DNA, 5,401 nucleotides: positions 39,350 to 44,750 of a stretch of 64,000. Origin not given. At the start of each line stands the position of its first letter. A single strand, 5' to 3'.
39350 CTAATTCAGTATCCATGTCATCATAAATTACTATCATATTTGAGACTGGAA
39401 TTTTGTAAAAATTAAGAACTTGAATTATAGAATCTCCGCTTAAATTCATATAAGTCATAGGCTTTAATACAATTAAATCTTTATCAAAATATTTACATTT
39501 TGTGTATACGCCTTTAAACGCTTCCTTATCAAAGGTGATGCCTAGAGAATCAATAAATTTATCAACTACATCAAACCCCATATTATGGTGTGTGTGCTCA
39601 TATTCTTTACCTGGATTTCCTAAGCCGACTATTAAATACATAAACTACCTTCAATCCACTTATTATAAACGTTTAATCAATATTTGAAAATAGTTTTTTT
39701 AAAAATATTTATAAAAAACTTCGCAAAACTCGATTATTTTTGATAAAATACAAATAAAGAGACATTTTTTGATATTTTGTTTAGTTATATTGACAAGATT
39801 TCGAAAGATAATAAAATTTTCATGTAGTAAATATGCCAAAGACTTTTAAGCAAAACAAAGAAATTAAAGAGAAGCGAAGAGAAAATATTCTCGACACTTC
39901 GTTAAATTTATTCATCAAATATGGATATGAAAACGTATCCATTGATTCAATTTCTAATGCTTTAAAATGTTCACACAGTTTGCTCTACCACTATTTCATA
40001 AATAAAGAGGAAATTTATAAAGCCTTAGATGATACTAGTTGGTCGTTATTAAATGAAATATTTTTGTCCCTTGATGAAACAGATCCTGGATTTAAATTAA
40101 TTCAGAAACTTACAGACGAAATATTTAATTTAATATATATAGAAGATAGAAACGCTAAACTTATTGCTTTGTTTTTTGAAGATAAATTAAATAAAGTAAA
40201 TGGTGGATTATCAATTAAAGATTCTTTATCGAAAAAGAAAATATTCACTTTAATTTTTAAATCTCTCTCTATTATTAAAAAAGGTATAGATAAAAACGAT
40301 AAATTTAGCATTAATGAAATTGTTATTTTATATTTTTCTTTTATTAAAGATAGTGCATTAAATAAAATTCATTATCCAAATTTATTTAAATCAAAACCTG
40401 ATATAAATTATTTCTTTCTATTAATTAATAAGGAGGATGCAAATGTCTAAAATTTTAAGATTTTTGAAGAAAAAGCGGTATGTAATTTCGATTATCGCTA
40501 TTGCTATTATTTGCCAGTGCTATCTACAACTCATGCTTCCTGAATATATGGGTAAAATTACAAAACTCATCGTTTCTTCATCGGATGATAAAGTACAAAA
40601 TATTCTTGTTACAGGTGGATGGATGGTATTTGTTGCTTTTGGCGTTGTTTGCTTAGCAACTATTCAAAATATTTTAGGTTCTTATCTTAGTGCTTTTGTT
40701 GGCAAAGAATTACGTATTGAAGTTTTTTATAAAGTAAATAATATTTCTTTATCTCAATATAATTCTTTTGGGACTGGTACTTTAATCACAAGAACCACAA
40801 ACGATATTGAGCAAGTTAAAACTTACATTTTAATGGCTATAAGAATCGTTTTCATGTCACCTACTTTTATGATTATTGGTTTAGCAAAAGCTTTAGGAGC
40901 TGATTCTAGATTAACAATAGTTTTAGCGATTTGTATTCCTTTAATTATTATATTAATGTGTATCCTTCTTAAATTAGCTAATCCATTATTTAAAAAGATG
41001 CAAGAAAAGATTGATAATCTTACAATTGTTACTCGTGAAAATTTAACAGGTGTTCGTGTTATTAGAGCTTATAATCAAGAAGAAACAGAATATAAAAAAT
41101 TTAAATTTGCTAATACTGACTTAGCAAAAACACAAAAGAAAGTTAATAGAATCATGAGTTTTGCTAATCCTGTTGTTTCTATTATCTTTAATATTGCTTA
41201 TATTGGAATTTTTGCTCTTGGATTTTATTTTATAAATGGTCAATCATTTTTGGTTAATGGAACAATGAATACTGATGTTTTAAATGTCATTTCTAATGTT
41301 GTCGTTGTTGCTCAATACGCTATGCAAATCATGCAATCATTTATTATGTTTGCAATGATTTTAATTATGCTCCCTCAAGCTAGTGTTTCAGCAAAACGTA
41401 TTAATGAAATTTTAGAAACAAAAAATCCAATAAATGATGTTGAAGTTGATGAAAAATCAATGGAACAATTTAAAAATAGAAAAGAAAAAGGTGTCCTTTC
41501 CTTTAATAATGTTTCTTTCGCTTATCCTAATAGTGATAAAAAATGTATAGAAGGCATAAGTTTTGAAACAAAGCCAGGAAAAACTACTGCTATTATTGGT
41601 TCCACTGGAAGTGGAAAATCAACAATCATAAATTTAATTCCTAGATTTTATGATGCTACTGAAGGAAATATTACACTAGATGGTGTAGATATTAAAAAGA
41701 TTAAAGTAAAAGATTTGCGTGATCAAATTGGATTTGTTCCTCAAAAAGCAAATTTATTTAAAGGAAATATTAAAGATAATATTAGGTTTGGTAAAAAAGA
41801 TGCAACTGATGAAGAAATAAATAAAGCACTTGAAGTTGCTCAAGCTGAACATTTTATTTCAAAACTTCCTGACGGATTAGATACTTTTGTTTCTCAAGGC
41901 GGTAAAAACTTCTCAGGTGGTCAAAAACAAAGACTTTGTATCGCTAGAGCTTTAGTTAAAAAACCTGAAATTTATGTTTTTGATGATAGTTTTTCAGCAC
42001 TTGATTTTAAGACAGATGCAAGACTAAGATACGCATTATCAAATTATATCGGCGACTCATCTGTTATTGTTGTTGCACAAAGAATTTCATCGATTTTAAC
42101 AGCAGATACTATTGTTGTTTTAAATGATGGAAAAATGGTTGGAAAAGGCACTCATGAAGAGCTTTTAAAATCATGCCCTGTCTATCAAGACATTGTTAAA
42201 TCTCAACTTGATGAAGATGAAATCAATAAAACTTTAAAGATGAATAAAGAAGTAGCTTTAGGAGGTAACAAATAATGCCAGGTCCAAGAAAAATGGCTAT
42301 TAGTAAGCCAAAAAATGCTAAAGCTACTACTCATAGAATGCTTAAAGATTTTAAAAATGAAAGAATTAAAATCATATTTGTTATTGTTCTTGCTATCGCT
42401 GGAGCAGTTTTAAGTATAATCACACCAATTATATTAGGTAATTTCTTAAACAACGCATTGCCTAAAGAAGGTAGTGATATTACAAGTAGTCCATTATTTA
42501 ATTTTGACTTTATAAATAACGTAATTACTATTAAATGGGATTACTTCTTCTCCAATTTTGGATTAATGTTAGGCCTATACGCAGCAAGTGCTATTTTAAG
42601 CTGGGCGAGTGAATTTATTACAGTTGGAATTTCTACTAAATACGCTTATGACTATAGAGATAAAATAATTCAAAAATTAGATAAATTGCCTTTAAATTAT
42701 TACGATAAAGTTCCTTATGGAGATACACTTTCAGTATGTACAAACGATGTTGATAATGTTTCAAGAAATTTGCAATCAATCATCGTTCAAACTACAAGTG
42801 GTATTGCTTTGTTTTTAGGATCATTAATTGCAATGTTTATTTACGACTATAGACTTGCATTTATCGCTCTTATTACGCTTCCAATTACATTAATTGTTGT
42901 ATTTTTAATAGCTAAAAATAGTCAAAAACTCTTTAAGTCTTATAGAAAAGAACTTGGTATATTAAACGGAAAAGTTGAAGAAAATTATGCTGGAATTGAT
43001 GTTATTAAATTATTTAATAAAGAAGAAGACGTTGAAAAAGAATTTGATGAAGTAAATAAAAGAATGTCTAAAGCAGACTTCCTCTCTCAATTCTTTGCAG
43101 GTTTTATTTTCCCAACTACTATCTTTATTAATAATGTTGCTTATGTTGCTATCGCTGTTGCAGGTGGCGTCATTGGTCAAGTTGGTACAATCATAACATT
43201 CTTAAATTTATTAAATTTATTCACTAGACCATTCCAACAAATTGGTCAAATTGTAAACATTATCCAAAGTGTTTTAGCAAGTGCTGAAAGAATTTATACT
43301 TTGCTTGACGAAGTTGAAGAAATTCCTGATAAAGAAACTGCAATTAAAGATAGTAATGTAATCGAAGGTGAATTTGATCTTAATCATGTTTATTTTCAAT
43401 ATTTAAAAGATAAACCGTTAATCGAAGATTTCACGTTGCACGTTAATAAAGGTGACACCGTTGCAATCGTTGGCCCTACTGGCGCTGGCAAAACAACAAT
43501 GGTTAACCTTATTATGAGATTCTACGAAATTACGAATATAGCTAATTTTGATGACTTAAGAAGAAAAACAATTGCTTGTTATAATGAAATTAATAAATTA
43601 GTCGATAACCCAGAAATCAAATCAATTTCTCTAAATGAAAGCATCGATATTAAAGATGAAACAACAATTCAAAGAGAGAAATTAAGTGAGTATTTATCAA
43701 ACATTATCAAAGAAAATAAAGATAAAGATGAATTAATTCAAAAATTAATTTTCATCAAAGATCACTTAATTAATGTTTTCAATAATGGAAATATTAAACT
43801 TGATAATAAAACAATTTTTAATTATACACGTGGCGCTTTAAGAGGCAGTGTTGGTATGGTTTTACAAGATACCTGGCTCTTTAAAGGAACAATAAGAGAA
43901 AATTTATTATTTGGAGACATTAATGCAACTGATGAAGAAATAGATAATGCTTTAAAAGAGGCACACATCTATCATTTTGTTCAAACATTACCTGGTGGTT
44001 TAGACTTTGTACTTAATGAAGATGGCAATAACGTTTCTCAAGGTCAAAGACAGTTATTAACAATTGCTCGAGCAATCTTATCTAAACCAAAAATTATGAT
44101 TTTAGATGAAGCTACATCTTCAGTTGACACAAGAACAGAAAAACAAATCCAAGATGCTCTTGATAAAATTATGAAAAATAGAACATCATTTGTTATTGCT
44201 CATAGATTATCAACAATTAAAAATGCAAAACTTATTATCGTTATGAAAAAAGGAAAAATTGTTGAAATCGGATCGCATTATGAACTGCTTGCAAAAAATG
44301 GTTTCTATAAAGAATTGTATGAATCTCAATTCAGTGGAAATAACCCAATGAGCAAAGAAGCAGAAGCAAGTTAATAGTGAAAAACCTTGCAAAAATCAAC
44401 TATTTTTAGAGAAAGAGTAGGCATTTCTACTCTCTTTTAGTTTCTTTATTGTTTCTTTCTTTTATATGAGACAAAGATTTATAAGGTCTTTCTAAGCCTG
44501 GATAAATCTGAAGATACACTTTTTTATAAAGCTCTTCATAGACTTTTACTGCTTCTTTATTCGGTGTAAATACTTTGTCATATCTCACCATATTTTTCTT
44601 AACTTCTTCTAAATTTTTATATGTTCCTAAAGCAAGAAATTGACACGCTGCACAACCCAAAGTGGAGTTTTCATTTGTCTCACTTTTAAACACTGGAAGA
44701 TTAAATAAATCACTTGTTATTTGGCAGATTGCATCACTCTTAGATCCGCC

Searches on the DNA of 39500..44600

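Call 55: search_rna_families(source=window, start=39500, end=44600, threshold=evalue, max_evalue=5)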
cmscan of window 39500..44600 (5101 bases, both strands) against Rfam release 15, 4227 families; matches with E-value up to 5: 3.
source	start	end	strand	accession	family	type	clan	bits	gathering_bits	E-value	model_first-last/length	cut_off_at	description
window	41804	41878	+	RF02303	TtnuCD28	Gene; snRNA; snoRNA; CD-box;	-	24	70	3.7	1-64/64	no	Tetrahymena snoRNA TtnuCD28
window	40211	40253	-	RF04343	Plastid-psbA-2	Cis-reg;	CL00153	22.1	55.8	1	1-60/60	no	Plastid-psbA-2 3UTR RNA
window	44391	44423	+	RF02914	DUF805b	Cis-reg;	CL00115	15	35.6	1.7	1-35/35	no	DUF805b RNA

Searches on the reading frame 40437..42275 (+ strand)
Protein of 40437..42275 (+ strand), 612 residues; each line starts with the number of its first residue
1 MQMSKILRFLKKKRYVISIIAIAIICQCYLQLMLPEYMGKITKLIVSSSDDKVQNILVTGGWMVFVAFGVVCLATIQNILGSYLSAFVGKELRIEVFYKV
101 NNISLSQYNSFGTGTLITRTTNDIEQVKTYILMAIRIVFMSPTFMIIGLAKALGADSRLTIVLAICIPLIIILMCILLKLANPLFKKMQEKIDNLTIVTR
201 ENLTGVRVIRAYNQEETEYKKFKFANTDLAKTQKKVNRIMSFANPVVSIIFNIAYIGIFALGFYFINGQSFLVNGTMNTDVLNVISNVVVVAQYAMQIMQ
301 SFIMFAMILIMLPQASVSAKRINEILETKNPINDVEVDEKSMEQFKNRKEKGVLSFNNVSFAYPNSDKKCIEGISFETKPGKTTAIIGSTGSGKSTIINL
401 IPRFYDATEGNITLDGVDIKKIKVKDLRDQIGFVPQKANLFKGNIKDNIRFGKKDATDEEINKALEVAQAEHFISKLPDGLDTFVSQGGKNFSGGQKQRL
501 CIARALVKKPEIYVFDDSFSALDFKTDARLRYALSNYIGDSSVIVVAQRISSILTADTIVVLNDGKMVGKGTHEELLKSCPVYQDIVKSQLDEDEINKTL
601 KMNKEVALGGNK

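Call 11: search_protein_families(library=pfam, proteins=[window:40437-42275:+])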
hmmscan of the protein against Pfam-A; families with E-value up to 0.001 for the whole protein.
window:40437-42275:+ (612 aa): 5 families
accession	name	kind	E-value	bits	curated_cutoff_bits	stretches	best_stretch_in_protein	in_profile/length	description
PF00664.28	ABC_membrane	-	5.1e-40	138.3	28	1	19-271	3-255/274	ABC transporter transmembrane region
PF00005.33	ABC_tran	-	3.7e-32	112.2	25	1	372-519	2-136/137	ABC transporter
PF02463.25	SMC_N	-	1e-06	28.8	40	0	411-561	110-210/220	RecF/RecN/SMC N terminal domain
PF09818.15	ABC_ATPase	-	9.5e-05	22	23.2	0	463-552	130-217/283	P-loop domain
PF03193.22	RsgA_GTPase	-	0.00073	19.8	30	0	356-402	82-127/174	RsgA GTPase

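Call 37: search_solved_structures(query=window:40437-42275:+, max_evalue=1e-30)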
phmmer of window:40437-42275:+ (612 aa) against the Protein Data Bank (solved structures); distinct sequences matched with E-value up to 1e-30: 259 (the best 60 are shown).
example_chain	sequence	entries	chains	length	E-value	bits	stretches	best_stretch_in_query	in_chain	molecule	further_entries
6qex_A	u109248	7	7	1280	3.3e-129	435.2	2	70-596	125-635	Multidrug resistance protein 1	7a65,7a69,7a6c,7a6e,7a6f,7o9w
8gmg_A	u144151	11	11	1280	4.5e-129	434.8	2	70-596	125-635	ATP-dependent translocase ABCB1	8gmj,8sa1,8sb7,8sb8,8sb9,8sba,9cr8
8y6h_A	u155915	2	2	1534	7.3e-129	434.1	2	70-596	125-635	ATP-dependent translocase ABCB1,mNeonGreen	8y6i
8sa0_A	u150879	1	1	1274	7.7e-129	434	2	70-596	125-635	ATP-dependent translocase ABCB1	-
6c0v_A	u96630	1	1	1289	1e-128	433.6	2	70-596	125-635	Multidrug resistance protein 1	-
7zk4_A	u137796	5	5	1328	1.8e-128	432.8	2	65-597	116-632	ATP-dependent translocase ABCB1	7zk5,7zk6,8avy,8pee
7zka_A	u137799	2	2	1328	3.9e-128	431.7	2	65-597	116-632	ATP-dependent translocase ABCB1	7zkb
7zk8_A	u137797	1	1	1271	1.1e-127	430.2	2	65-597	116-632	ATP-dependent translocase ABCB1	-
6ujp_A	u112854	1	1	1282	1.4e-127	429.8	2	66-597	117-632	ATP-dependent translocase ABCB1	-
6ujr_A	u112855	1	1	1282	1.5e-127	429.8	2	66-597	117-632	ATP-dependent translocase ABCB1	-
9ody_A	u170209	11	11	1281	1.5e-127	429.7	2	67-592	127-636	ATP-binding cassette, sub-family B (MDR/TAP), member 4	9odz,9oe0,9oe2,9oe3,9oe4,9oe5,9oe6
6ujs_A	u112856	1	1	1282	1.8e-127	429.5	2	66-597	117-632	ATP-dependent translocase ABCB1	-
4m2s_A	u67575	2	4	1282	2e-127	429.3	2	66-597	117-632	Multidrug resistance protein 1A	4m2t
4q9h_A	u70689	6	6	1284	2e-127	429.3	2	66-597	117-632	Multidrug resistance protein 1A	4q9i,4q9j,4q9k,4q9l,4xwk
5kpi_A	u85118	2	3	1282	2.1e-127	429.3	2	66-597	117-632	Multidrug resistance protein 1A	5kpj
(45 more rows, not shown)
